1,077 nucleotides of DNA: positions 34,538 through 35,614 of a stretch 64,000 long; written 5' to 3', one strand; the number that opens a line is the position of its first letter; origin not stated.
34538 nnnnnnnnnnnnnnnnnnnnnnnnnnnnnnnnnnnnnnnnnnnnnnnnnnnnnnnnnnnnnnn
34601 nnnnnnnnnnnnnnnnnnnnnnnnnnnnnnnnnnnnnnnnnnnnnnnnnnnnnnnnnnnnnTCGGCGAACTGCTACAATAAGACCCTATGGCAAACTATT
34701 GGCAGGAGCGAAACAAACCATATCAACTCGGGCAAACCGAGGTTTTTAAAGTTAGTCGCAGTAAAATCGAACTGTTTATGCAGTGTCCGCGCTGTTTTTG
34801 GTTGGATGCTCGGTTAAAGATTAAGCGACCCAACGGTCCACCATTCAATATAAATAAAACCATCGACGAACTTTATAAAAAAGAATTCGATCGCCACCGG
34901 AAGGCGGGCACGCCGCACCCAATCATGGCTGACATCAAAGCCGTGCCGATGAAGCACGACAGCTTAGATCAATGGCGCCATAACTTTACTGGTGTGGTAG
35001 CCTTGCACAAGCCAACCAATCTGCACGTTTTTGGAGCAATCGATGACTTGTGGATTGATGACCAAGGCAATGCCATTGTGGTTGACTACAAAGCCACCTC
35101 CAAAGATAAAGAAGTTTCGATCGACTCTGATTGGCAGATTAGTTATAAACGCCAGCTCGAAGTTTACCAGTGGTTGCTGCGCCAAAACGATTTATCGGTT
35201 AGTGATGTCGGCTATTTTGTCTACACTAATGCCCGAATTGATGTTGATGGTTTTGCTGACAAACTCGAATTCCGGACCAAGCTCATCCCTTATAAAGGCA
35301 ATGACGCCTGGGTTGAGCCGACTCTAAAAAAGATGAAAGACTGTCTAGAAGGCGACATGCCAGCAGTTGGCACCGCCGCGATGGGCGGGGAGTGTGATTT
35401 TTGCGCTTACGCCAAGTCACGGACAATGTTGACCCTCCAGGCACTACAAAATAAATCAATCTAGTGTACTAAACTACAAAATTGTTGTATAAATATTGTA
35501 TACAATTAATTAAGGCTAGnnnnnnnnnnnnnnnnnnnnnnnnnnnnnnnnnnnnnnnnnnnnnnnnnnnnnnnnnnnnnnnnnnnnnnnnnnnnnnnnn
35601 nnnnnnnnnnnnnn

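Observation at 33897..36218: Candidate novel three-gene island: two paralogous His-rich unknown proteins bracket a four-Cys PD-(D/E)XK nuclease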

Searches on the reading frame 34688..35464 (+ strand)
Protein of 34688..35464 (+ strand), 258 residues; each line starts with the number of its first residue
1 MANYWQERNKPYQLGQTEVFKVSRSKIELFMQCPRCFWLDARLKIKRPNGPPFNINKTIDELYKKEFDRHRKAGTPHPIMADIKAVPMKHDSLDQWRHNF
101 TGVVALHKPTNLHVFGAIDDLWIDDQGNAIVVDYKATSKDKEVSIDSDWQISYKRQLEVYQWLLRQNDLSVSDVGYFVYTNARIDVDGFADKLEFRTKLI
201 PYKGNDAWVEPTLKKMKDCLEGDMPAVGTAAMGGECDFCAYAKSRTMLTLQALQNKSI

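Call 3: search_protein_families(library=pfam, proteins=[window:34688-35464:+], max_evalue=1)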
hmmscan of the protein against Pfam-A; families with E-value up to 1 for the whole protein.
window:34688-35464:+ (258 aa): 5 families
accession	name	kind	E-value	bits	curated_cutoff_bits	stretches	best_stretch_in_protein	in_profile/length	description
PF12705.13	PDDEXK_1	-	7.5e-14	52.7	22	2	85-242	91-243/247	PD-(D/E)XK nuclease superfamily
PF01930.23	Cas_Cas4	-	0.0014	19.2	22.7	1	124-242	61-155/160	Domain of unknown function DUF83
PF16565.11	MIT_C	-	0.0086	16.4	25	1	129-171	83-125/142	Phospholipase D-like domain at C-terminus of MIT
PF02011.21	Glyco_hydro_48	-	0.019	13.9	25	1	134-164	327-357/619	Glycosyl hydrolase family 48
PF23125.1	Xre-MbcA-ParS_M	-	0.28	11.4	27.8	0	91-115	16-40/51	Antitoxin Xre/MbcA/ParS-like, middle domain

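Call 21: search_protein_families(library=ncbifam, proteins=[window:34688-35464:+], max_evalue=1)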
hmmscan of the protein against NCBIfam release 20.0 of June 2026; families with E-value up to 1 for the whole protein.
window:34688-35464:+ (258 aa): 3 families
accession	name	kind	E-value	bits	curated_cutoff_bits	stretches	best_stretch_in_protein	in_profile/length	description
TIGR00372.1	cas4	equivalog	4.9e-08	33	65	1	112-242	66-175/180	CRISPR-associated protein Cas4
TIGR02784.1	addA_alphas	equivalog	0.00054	18.4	860.75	1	108-166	1061-1116/1138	double-strand break repair helicase AddA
NF041611.1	exoglucan_CbhB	equivalog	0.035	12.1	1950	1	132-165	394-427/997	exoglucanase CbhB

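Call 22: search_protein_families(library=padloc, proteins=[window:34688-35464:+], max_evalue=1)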
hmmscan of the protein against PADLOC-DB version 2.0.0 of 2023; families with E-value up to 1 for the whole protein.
window:34688-35464:+ (258 aa): 9 families
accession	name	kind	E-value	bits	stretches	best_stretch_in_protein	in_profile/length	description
PDLC01447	Cas4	-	1.1e-12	46.8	1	21-243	4-155/161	"CAS-I,CAS-II,CAS-III,CAS-IV,CAS-V,CAS-VI; acquisition_associated"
PDLC01250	Cas4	-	2.1e-09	35.9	1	25-242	4-164/168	"CAS-I,CAS-II,CAS-III,CAS-IV,CAS-V,CAS-VI; acquisition_associated"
PDLC00943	Cas4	-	1.3e-08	33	1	112-242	66-175/180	CRISPR-associated protein Cas4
PDLC00944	Cas4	-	5.2e-06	24.8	1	111-242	65-173/177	Cas4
PDLC02087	Cas4b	-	7.5e-05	20.9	1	111-184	71-138/189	-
PDLC02085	Cas4a2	-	0.00025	19.4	1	126-242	68-158/166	-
PDLC01611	Cas4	-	0.00037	18.8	1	117-242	54-153/158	"CAS-I,CAS-II,CAS-III,CAS-IV,CAS-V,CAS-VI; acquisition_associated"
PDLC01747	Cas1g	-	0.00051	16.8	1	104-188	54-133/523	-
PDLC02508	BrxL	-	0.014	11.7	1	133-173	637-677/698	BrxL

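Call 23: find_related_loci(query=window:34688-35464:+, collection=genome_contigs, flank=4000)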
Query window:34688-35464:+ (258 aa) in genome_contigs; peptide patterns used: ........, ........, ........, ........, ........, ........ (x = any residue, [..] = any of these).
235 stretches matched a pattern; 184 encode a relative of the query (tblastn E <= 1e-3); the best 80 are kept; 80 distinct loci.
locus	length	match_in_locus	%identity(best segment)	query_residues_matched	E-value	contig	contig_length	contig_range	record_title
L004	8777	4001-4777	88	1-257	2e-159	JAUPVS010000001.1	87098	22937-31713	MAG: Patescibacteria group bacterium isolate erpe_2018_sw_33hr_WHONDRS-SW48-000096_A_bin.23 scaffold_11, whole genome sh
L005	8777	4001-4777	88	1-257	6e-159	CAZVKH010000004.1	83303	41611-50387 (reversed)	MAG TPA_asm: uncultured Candidatus Saccharibacteria bacterium isolate SRP296810_co1_118 genome assembly, contig: NODE_24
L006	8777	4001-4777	85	1-257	2e-154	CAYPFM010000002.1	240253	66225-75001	MAG TPA_asm: uncultured Candidatus Saccharibacteria bacterium isolate SRP170004_co1_270 genome assembly, contig: NODE_48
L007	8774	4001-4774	84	2-257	1e-152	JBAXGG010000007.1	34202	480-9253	MAG: Candidatus Saccharibacteria bacterium isolate ELA291 MAG291_7, whole genome shotgun sequence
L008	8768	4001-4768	80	3-256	4e-146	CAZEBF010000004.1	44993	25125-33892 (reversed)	MAG TPA_asm: uncultured Candidatus Saccharibacteria bacterium isolate SRP286056_co1_136 genome assembly, contig: NODE_81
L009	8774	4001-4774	79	1-256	5e-145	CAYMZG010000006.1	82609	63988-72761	MAG TPA_asm: uncultured Candidatus Saccharibacteria bacterium isolate SRP298887_co1_121 genome assembly, contig: NODE_12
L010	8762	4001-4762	80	3-254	9e-145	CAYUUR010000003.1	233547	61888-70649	MAG TPA_asm: uncultured Candidatus Saccharibacteria bacterium isolate SRP342105_co1_352 genome assembly, contig: NODE_46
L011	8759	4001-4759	80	3-253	5e-144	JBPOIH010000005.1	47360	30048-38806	MAG: Patescibacteria group bacterium isolate MAG_90 c_000000450446, whole genome shotgun sequence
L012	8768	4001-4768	79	3-256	1e-142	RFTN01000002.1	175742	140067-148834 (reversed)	MAG: bacterium isolate WB4_3_0875 contig_100_1, whole genome shotgun sequence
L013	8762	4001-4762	80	3-254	1e-142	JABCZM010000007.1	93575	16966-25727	MAG: Candidatus Saccharibacteria bacterium isolate Inc-BW-C-12-M_MAG58 Ga0210394_10000408, whole genome shotgun sequence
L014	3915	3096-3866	78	1-255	7e-146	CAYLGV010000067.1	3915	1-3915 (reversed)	MAG TPA_asm: uncultured Candidatus Saccharibacteria bacterium isolate SRP296810_co1_372 genome assembly, contig: NODE_34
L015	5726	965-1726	77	3-254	1e-139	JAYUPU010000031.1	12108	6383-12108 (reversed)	MAG: bacterium isolate GL109_DN_metabinner_7 GL109_DN_metabinner_7_30, whole genome shotgun sequence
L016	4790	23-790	76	3-256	1e-139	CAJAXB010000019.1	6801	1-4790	uncultured Candidatus Saccharibacteria bacterium isolate Loc090907-4m_bin-620 genome assembly, contig: bin-620:19/95, wh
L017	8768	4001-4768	75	3-256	7e-139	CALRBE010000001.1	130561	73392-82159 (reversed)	MAG: uncultured Candidatus Saccharimonas sp. isolate MsH-30jul19-11 genome assembly, contig: MsH-30jul19-C152, whole gen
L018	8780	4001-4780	75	1-257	6e-139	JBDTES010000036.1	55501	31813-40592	MAG: Candidatus Saccharimonadales bacterium isolate cluster2_bin.208 k127_3692676, whole genome shotgun sequence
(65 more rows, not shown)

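Call 50: search_solved_structures(query=window:34688-35464:+, max_evalue=1, show_alignments=2)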
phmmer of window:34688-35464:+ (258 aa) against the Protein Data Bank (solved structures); distinct sequences matched with E-value up to 1: 8.
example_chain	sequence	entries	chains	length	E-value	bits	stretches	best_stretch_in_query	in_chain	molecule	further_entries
5yj6_A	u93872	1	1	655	0.14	14.5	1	146-164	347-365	Dockerin type I repeat-containing protein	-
1l1y_A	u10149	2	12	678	0.16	14.3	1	146-164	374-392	cellobiohydrolase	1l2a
6x77_A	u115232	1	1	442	0.29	13.4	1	41-162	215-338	DNA repair protein REV1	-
2aq4_A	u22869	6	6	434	0.32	13.3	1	41-162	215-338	DNA repair protein REV1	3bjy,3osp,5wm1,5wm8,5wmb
6x76_A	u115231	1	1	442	0.33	13.3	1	41-162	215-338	DNA repair protein REV1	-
6x6z_A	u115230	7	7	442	0.33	13.3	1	41-162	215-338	DNA repair protein REV1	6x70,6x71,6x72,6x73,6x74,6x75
7t18_A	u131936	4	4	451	0.34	13.2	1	41-162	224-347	DNA repair protein REV1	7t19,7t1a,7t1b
4xwl_A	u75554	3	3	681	0.65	12.3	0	137-164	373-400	Exoglucanase S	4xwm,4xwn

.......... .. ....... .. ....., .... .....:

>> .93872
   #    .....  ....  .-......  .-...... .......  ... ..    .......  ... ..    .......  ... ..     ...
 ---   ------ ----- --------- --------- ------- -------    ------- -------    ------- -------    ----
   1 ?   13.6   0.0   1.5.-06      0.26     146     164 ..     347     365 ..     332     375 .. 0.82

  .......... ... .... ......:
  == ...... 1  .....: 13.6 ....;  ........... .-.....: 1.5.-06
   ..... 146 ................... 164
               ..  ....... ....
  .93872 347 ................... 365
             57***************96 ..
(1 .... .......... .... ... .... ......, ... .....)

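Call 64: find_homologous_proteins(query=window:34688-35464:+, max_evalue=0.00001)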
Query window:34688-35464:+ (258 aa): 7955 proteins with E <= 0.00001 among 8000 candidates; the best 120 are listed.
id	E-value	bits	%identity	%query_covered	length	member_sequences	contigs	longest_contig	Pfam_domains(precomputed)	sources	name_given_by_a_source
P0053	1.6e-165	567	92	99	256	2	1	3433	PF12705.14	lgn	-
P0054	1.5e-162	557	91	99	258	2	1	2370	PF12705.14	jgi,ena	-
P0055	1.4e-157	541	88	98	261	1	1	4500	PF12705.14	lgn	-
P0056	3.8e-154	529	86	100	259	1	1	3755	PF12705.14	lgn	-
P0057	2.6e-153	527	87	100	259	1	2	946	PF12705.14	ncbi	-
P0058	5.9e-152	522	85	98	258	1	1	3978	PF12705.14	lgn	-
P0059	1.8e-151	521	85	99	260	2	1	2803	PF12705.14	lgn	-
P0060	2.2e-151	520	85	100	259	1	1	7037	PF12705.14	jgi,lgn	jgi:CRISPR/Cas system-associated exonuclease Cas4 (RecB family)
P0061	1.5e-150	518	84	98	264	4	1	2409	PF12705.14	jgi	jgi:CRISPR/Cas system-associated exonuclease Cas4 (RecB family)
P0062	2.5e-150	517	84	99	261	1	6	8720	PF12705.14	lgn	-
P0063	3.3e-150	517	85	98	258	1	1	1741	PF12705.14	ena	-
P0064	6.0e-150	516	84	99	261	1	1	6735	PF12705.14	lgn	-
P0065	3.0e-149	513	84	99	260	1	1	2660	PF12705.14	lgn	-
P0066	3.8e-149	513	84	100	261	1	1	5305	PF12705.14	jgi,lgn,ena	-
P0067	5.6e-149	513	84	99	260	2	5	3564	PF12705.14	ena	-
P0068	8.3e-149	512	84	99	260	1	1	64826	PF12705.14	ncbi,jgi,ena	ncbi:MAG: PD-(D/E)XK nuclease family protein [Candidatus Saccharibacteria bacterium]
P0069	8.7e-149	512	83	99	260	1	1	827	PF12705.14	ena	-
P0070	4.9e-148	509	84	99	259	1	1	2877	PF12705.14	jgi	jgi:CRISPR/Cas system-associated exonuclease Cas4 (RecB family)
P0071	1.3e-147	508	82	99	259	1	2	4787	PF12705.14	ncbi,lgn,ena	-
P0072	9.6e-147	505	82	98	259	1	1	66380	PF12705.14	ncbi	-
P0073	7.7e-146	502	82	99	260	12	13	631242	PF12705.14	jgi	jgi:CRISPR/Cas system-associated exonuclease Cas4 (RecB family)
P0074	2.3e-145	501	82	98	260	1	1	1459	PF12705.14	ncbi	-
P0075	1.9e-144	498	81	99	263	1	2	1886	PF12705.14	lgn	-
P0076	3.1e-144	497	81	98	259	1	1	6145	PF12705.14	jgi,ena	-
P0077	7.2e-144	496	81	98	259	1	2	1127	PF12705.14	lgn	-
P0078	1.4e-143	495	80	98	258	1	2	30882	PF12705.14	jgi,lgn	jgi:CRISPR/Cas system-associated exonuclease Cas4 (RecB family)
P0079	1.9e-142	491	80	98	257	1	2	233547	PF12705.14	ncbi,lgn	-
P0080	2.0e-142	491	79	99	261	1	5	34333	PF12705.14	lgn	-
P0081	2.3e-142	491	79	99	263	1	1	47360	PF12705.14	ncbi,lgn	-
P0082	7.4e-142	489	79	99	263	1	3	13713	PF12705.14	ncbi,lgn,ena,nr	ncbi:PD-(D/E)XK nuclease family protein [Candidatus Saccharibacteria bacterium]|nr:PD-(D/E)XK nuclea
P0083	1.7e-141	488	79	98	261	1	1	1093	PF12705.14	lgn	-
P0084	2.2e-141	488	79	98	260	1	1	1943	PF12705.14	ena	-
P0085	3.9e-141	487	80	100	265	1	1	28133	PF12705.14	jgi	jgi:CRISPR/Cas system-associated exonuclease Cas4 (RecB family)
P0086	5.9e-141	486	78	100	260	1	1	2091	PF12705.14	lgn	-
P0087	7.7e-141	486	78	98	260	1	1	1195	PF12705.14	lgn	-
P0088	8.8e-141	486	79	98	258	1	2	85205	PF12705.14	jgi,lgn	jgi:CRISPR/Cas system-associated exonuclease Cas4 (RecB family)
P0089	1.8e-140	485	79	99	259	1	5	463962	PF12705.14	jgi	jgi:CRISPR/Cas system-associated exonuclease Cas4 (RecB family)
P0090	4.4e-140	483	79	98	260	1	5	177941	PF12705.14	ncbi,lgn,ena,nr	ncbi:hypothetical protein EB118_01190 [bacterium]|nr:hypothetical protein [bacterium] NBX97859.1 hyp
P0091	6.7e-140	483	79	100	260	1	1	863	PF12705.14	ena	-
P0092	1.5e-139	482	78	100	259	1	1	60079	PF12705.14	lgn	-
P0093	1.7e-139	481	79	98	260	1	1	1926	PF12705.14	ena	-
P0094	2.6e-139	481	79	99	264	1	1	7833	PF12705.14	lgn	-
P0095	3.0e-139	481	78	99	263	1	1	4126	PF12705.14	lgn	-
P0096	3.0e-139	481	77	99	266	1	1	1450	PF12705.14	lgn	-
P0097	6.0e-139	480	79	98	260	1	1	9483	PF12705.14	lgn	-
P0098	9.9e-139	479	78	99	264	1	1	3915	PF12705.14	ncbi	-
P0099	1.2e-138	479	78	98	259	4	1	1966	PF12705.14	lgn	-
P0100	1.4e-138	478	79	99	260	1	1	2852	PF12705.14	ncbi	-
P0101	1.9e-138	478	78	100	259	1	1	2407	PF12705.14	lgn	-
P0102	4.7e-138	477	78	99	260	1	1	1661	PF12705.14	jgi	jgi:CRISPR/Cas system-associated exonuclease Cas4 (RecB family)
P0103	6.6e-138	476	77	98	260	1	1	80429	PF12705.14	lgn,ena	-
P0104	7.6e-138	476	78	98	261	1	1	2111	PF12705.14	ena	-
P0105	7.7e-138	476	77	98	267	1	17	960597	PF12705.14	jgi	jgi:CRISPR/Cas system-associated exonuclease Cas4 (RecB family)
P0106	9.4e-138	476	77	99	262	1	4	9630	PF12705.14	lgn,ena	-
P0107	1.3e-137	475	77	99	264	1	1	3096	PF12705.14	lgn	-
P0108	1.6e-137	475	77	100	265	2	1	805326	PF12705.14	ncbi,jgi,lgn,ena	ncbi:MAG: PD-(D/E)XK nuclease family protein [Candidatus Saccharimonadales bacterium]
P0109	1.7e-137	475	79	99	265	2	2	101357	PF12705.14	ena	-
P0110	2.1e-137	475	78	98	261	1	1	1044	PF12705.14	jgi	jgi:CRISPR/Cas system-associated exonuclease Cas4 (RecB family)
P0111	4.0e-137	474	78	100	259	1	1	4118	PF12705.14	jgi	jgi:CRISPR/Cas system-associated exonuclease Cas4 (RecB family)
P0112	4.0e-137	474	77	99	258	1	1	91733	PF12705.14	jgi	jgi:CRISPR/Cas system-associated exonuclease Cas4 (RecB family)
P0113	5.5e-137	473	76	99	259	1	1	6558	PF12705.14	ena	-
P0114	9.2e-137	472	76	98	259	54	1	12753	PF12705.14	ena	-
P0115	9.3e-137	472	79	98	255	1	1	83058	PF12705.14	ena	-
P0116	1.1e-136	472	77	98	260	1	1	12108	PF12705.14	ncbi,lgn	-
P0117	1.4e-136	472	79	97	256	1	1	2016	PF12705.14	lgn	-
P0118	1.5e-136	472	77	98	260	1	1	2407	PF12705.14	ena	-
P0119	2.1e-136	471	75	98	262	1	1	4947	PF12705.14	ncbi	-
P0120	3.0e-136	471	77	99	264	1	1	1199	PF12705.14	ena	-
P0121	3.0e-136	471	74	99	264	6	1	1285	PF12705.14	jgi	jgi:hypothetical protein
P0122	3.2e-136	471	77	100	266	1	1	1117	PF12705.14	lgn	-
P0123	3.4e-136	471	75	99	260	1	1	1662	PF12705.14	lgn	-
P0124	3.8e-136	470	76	98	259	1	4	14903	PF12705.14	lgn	-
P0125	4.4e-136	470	78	97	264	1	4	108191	PF12705.14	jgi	jgi:CRISPR/Cas system-associated exonuclease Cas4 (RecB family)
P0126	5.4e-136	470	77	98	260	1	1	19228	PF12705.14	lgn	-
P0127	5.5e-136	470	77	99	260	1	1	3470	PF12705.14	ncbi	-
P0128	5.6e-136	470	76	99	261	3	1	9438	PF12705.14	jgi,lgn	jgi:CRISPR/Cas system-associated exonuclease Cas4 (RecB family)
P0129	1.1e-135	469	77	99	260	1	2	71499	PF12705.14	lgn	-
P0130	1.1e-135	469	76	98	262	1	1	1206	PF12705.14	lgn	-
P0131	1.2e-135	469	76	98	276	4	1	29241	PF12705.14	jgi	-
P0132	1.2e-135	469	75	100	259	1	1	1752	PF12705.14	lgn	-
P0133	1.4e-135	469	76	99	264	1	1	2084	PF12705.14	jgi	jgi:CRISPR/Cas system-associated exonuclease Cas4 (RecB family)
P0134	1.5e-135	469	76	98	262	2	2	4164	PF12705.14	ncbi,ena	-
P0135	1.6e-135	468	78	98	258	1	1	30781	PF12705.14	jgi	jgi:CRISPR/Cas system-associated exonuclease Cas4 (RecB family)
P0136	1.7e-135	468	74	99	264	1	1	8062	PF12705.14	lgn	-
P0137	2.1e-135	468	77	99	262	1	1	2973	PF12705.14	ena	-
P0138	2.3e-135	468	78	98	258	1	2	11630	PF12705.14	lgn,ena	-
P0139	2.5e-135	468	74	98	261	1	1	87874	PF12705.14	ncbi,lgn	-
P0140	2.7e-135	468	76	98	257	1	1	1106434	PF12705.14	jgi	jgi:CRISPR/Cas system-associated exonuclease Cas4 (RecB family)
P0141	2.9e-135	468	86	88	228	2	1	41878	PF12705.14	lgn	-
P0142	3.1e-135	467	77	98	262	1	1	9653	PF12705.14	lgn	-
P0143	3.3e-135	467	77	98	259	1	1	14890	PF12705.14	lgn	-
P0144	3.9e-135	467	78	98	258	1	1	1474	PF12705.14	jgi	jgi:CRISPR/Cas system-associated exonuclease Cas4 (RecB family)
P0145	4.5e-135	467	75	98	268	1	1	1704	PF12705.14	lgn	-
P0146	4.8e-135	467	75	98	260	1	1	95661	PF12705.14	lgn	-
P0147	7.5e-135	466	74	98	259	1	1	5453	PF12705.14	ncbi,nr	ncbi:MAG TPA: PD-(D/E)XK nuclease family protein, partial [Candidatus Saccharimonadales bacterium]|n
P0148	7.8e-135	466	77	98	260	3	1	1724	PF12705.14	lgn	-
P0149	1.1e-134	466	77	98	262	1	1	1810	PF12705.14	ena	-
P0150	1.1e-134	466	74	99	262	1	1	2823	PF12705.14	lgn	-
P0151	1.1e-134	466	74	99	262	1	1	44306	PF12705.14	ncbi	-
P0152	1.6e-134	465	75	98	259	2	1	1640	PF12705.14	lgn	-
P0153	1.7e-134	465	78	97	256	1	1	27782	PF12705.14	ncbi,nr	ncbi:MAG TPA: PD-(D/E)XK nuclease family protein [Candidatus Saccharimonadia bacterium]|nr:PD-(D/E)X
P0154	1.8e-134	465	78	97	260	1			PF12705.14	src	-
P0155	1.9e-134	465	78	99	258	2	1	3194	PF12705.14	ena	-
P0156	2.0e-134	465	77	99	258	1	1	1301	PF12705.14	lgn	-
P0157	2.2e-134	465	79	98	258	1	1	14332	PF12705.14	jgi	jgi:CRISPR/Cas system-associated exonuclease Cas4 (RecB family)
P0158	2.3e-134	465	76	99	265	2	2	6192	PF12705.14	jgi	jgi:CRISPR/Cas system-associated exonuclease Cas4 (RecB family)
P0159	3.0e-134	464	76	98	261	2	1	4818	PF12705.14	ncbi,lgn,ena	-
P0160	3.0e-134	464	78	98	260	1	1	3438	PF01930.24,PF12705.14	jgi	jgi:CRISPR/Cas system-associated exonuclease Cas4 (RecB family)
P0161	3.5e-134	464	77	96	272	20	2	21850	PF12705.14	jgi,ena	jgi:CRISPR/Cas system-associated exonuclease Cas4 (RecB family)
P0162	3.5e-134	464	77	99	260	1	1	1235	PF12705.14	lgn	-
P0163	3.9e-134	464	74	100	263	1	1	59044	PF12705.14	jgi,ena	-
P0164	4.4e-134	464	77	98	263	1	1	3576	PF12705.14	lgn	-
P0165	4.9e-134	464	77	99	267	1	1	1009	PF12705.14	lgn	-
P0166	5.4e-134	463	75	99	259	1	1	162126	PF12705.14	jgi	jgi:CRISPR/Cas system-associated exonuclease Cas4 (RecB family)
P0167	5.8e-134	463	73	98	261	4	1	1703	PF12705.14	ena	-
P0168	6.3e-134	463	77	97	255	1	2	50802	PF12705.14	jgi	jgi:CRISPR/Cas system-associated exonuclease Cas4 (RecB family)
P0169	6.4e-134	463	76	99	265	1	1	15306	PF12705.14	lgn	-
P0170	6.6e-134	463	78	98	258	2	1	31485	PF12705.14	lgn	-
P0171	8.0e-134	463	75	97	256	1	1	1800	PF12705.14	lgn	-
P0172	1.1e-133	462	78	98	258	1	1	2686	PF12705.14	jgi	jgi:CRISPR/Cas system-associated exonuclease Cas4 (RecB family)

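Call 83: search_protein_families(library=phrogs, proteins=[window:34688-35464:+], max_evalue=0.1)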
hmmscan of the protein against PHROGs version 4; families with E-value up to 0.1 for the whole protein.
window:34688-35464:+ (258 aa): 8 families
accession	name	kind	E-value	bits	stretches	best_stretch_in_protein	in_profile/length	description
phrog_31195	-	unknown function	7.9e-18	65.8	1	21-208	5-192/232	-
phrog_1706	-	DNA, RNA and nucleotide metabolism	5.5e-07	30.3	1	120-243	127-240/293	CRISPR/Cas system associated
phrog_1218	-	DNA, RNA and nucleotide metabolism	5.9e-05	23.5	1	104-186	128-213/364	exonuclease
phrog_69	-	DNA, RNA and nucleotide metabolism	0.0061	16.6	0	114-168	206-251/501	exonuclease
phrog_1227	-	DNA, RNA and nucleotide metabolism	0.041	14.1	0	117-220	133-229/268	exonuclease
phrog_36347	-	unknown function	0.061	14.1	0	214-233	2-21/46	-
phrog_37518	-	unknown function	0.066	14.2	0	84-128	111-155/227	-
phrog_298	-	DNA, RNA and nucleotide metabolism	0.08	13.3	0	120-167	171-214/293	exonuclease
